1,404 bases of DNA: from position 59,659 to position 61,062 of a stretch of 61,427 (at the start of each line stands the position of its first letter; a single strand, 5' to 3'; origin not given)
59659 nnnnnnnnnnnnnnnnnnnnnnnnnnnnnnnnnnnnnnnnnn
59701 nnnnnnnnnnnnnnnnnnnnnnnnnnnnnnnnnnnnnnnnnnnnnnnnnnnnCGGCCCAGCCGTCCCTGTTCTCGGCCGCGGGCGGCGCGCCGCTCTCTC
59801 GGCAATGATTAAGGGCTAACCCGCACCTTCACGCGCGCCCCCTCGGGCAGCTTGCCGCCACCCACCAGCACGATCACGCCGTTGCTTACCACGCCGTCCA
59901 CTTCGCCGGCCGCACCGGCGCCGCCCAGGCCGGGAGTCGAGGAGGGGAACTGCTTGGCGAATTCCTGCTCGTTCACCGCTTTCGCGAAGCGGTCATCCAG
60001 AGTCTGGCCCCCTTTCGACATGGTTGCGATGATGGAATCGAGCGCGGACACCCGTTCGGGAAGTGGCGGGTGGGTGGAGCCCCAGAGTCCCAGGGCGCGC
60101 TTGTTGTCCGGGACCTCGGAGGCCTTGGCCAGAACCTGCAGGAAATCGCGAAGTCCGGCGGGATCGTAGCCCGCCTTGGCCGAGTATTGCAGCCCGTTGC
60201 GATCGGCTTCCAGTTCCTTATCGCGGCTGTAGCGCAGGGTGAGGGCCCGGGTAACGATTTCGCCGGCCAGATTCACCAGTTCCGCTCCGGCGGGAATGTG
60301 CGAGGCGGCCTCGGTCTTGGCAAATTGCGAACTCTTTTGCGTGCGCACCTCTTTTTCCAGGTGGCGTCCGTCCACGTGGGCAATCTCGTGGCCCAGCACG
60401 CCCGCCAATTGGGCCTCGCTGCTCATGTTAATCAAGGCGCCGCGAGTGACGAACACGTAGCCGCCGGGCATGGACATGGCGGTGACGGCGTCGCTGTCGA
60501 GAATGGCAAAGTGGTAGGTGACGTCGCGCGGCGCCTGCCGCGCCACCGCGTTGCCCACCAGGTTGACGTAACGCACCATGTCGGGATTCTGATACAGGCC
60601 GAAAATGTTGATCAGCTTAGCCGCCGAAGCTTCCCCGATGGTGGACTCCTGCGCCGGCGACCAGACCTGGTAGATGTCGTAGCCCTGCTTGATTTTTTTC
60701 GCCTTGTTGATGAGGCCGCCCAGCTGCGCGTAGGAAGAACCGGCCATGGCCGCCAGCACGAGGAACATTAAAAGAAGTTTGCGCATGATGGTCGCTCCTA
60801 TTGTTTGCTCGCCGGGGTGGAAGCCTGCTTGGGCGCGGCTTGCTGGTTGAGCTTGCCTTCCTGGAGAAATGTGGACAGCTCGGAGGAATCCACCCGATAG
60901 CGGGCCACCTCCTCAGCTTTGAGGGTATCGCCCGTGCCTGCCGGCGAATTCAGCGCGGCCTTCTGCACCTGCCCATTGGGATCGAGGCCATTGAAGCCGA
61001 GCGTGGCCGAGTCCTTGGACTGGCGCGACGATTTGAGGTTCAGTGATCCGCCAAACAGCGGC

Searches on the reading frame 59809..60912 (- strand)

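Call 52: search_protein_families(library=pfam, proteins=[window:59809-60912:-], max_evalue=0.00001)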
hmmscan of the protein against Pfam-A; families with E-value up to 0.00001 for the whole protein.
window:59809-60912:- (367 aa): 1 family
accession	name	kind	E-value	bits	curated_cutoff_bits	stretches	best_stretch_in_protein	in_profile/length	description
PF01435.24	Peptidase_M48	-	1.1e-26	94.3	20.3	1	126-294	17-185/186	Peptidase family M48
